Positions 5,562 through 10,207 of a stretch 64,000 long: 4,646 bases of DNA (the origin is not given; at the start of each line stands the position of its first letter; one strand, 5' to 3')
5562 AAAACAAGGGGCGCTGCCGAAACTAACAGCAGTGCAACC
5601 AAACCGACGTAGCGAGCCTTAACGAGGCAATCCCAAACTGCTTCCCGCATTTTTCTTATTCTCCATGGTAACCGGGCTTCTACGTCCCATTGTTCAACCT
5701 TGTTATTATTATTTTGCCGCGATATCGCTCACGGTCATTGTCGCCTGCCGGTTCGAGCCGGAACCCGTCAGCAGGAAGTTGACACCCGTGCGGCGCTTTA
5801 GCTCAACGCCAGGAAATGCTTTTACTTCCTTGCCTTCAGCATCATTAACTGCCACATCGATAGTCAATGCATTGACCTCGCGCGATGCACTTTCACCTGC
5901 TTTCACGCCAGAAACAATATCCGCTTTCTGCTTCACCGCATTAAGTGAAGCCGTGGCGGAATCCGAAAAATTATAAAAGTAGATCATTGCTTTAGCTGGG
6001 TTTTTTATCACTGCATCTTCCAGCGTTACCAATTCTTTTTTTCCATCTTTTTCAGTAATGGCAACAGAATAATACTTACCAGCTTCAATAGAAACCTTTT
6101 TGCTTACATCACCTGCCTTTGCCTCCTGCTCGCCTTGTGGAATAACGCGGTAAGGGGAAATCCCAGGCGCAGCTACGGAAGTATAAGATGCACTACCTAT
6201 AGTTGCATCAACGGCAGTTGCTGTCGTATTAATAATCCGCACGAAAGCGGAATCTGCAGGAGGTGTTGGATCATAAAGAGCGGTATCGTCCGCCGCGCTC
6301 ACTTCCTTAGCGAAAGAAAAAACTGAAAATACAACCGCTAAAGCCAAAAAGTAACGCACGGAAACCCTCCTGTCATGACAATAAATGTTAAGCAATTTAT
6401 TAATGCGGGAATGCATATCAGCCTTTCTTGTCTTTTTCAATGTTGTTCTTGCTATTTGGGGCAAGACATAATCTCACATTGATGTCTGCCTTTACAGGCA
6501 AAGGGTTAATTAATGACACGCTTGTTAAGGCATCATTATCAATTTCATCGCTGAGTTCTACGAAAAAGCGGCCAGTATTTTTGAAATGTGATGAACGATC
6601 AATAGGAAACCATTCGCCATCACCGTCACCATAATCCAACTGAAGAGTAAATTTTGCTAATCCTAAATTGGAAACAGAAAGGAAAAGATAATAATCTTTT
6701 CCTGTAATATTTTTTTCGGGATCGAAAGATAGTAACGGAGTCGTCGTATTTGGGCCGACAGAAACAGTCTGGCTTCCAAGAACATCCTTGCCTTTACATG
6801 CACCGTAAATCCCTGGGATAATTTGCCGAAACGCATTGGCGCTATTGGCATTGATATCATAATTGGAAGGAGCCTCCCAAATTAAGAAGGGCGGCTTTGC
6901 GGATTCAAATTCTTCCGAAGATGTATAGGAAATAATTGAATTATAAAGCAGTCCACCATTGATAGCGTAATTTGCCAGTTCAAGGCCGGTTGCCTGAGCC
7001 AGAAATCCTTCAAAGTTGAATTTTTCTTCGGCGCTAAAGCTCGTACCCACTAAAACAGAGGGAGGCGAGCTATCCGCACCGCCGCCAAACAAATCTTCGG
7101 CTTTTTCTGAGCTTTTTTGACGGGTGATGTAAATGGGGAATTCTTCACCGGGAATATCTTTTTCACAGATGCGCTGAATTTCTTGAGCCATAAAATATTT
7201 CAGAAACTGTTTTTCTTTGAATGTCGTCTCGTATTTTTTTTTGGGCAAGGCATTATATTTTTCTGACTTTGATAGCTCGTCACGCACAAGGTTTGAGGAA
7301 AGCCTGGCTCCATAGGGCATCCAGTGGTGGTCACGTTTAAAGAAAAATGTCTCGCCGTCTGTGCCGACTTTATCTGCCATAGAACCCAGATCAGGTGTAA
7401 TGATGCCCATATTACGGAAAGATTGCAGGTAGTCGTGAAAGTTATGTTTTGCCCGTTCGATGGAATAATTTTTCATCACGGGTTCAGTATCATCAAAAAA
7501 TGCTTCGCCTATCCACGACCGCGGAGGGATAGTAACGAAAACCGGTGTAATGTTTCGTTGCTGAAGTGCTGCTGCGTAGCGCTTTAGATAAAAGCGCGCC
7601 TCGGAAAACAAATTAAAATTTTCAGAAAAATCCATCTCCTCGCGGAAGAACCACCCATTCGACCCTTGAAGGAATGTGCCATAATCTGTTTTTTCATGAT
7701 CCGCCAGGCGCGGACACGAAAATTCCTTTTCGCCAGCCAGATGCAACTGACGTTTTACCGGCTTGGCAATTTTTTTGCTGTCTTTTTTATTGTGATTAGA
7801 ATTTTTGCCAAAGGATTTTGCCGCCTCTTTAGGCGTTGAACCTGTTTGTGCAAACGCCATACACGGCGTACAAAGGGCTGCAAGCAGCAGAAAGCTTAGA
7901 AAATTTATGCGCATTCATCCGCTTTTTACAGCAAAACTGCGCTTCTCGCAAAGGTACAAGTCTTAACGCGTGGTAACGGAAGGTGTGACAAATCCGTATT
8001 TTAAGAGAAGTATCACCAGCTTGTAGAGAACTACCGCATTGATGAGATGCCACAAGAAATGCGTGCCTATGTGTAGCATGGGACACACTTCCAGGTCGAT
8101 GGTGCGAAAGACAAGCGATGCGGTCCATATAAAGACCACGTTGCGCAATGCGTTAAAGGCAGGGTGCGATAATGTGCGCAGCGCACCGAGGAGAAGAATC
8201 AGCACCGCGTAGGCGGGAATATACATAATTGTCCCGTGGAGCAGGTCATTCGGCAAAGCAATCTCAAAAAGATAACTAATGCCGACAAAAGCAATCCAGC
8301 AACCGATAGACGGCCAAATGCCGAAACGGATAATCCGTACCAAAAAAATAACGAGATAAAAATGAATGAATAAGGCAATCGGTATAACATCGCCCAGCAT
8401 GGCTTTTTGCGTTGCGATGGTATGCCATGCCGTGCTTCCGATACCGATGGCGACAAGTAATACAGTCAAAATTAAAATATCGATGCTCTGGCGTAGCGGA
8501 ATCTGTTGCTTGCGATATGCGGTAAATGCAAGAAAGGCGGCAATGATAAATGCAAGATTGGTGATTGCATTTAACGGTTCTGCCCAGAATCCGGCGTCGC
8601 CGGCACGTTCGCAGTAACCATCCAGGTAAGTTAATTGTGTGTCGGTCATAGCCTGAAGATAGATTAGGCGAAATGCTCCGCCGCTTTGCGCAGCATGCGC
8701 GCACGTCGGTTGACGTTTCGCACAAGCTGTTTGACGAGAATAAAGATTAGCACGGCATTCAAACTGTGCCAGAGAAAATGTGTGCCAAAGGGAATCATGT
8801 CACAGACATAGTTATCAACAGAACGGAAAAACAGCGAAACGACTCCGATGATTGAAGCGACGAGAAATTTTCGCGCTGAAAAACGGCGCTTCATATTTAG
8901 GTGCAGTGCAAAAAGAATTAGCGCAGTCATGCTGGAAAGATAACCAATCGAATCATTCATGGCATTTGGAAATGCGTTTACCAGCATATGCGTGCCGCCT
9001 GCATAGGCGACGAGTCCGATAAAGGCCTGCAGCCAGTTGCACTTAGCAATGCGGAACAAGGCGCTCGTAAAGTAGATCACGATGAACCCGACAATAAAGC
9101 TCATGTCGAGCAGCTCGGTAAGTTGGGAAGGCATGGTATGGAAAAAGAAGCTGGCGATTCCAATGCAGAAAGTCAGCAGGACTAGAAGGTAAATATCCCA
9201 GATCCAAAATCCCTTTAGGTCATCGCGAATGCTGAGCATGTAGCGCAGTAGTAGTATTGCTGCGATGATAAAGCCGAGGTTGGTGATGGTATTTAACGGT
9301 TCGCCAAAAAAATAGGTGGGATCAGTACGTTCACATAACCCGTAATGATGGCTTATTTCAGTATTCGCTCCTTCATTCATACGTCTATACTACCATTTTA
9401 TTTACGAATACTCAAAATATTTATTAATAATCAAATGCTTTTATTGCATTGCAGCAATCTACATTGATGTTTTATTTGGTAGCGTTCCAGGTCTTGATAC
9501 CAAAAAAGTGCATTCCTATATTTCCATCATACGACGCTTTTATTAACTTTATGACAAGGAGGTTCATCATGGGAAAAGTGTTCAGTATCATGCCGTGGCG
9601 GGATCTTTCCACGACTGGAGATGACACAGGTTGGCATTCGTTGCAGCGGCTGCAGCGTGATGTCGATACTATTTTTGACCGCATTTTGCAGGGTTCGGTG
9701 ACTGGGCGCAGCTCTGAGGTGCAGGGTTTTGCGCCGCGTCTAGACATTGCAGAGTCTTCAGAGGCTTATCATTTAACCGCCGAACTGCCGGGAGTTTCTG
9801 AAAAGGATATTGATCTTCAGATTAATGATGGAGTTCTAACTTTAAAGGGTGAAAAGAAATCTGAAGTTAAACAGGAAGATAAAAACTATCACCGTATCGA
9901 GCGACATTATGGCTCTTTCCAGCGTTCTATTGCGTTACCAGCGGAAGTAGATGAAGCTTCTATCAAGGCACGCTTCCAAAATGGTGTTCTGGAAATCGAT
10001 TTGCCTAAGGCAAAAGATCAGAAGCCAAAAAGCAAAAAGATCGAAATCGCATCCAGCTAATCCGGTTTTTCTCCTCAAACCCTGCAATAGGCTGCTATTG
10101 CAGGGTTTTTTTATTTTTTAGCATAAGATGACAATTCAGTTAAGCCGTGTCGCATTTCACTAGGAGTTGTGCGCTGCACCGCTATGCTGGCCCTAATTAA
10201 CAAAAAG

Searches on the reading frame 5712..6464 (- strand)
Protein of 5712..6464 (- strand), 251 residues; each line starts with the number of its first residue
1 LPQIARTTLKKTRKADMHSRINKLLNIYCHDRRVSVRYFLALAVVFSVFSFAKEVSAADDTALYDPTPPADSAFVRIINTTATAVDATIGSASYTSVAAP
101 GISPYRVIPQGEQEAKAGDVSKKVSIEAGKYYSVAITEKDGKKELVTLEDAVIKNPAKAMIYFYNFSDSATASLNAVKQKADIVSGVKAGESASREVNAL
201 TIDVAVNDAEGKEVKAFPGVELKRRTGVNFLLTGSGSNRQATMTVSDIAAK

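Call 9: search_protein_families(library=pfam, proteins=[window:5712-6464:-], max_evalue=0.001)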
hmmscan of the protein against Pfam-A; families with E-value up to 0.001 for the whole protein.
window:5712-6464:- (251 aa): 2 families
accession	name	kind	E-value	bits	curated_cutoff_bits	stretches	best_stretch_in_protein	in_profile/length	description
PF11182.14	AlgF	-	4.7e-26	91.8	34.4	1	47-224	5-174/179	Alginate O-acetyl transferase AlgF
PF14344.12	DUF4397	-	1.4e-08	35.7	30.6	1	73-171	1-114/119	Domain of unknown function (DUF4397)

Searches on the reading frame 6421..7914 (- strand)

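Call 9: search_protein_families(library=pfam, proteins=[window:6421-7914:-], max_evalue=0.001)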
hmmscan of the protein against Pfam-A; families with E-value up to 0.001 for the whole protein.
window:6421-7914:- (498 aa): 1 family
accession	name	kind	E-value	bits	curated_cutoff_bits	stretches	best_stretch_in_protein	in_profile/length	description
PF16822.11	ALGX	-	1.7e-46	159.5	26.5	1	82-349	2-267/268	SGNH hydrolase-like domain, acetyltransferase AlgX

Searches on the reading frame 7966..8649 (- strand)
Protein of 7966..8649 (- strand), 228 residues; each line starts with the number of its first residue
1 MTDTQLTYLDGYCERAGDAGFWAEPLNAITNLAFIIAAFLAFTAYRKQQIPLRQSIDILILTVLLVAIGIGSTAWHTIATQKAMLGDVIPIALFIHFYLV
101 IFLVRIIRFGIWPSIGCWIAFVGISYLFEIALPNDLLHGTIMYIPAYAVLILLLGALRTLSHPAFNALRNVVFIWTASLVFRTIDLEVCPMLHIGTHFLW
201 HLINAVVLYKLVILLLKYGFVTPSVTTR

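Call 9: search_protein_families(library=pfam, proteins=[window:7966-8649:-], max_evalue=0.001)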
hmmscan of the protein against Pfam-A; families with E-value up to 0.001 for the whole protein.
window:7966-8649:- (228 aa): 1 family
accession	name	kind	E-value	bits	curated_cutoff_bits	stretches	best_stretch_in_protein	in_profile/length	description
PF05875.18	Ceramidase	-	3.9e-06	26.9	32.5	1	21-214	19-229/259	Ceramidase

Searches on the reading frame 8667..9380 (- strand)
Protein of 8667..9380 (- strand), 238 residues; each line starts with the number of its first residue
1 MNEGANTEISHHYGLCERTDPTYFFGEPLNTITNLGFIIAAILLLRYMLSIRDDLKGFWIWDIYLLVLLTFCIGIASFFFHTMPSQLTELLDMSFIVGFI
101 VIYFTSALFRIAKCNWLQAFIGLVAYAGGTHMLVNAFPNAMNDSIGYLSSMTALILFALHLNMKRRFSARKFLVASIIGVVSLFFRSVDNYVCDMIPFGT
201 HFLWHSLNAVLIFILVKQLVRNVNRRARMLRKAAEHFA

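Call 9: search_protein_families(library=pfam, proteins=[window:8667-9380:-], max_evalue=0.001)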
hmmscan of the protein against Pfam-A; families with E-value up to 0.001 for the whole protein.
window:8667-9380:- (238 aa): 2 families
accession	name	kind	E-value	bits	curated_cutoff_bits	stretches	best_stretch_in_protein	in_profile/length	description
PF05875.18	Ceramidase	-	2.6e-08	34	32.5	1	22-207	17-218/259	Ceramidase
PF04080.19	Per1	-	0.00031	21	25.3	1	27-220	51-254/257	Per1-like family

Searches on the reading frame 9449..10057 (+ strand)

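Call 7: search_protein_families(library=pfam, proteins=[window:9449-10057:+], max_evalue=0.001)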
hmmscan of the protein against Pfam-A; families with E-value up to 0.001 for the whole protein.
window:9449-10057:+ (203 aa): 2 families
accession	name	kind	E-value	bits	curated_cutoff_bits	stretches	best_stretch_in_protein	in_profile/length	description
PF00011.27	HSP20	-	9.5e-26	90.3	20.8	1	99-200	1-101/102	Hsp20/alpha crystallin family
PF17886.7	ArsA_HSP20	-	2e-08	34.1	22.5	1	106-184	3-62/63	HSP20-like domain found in ArsA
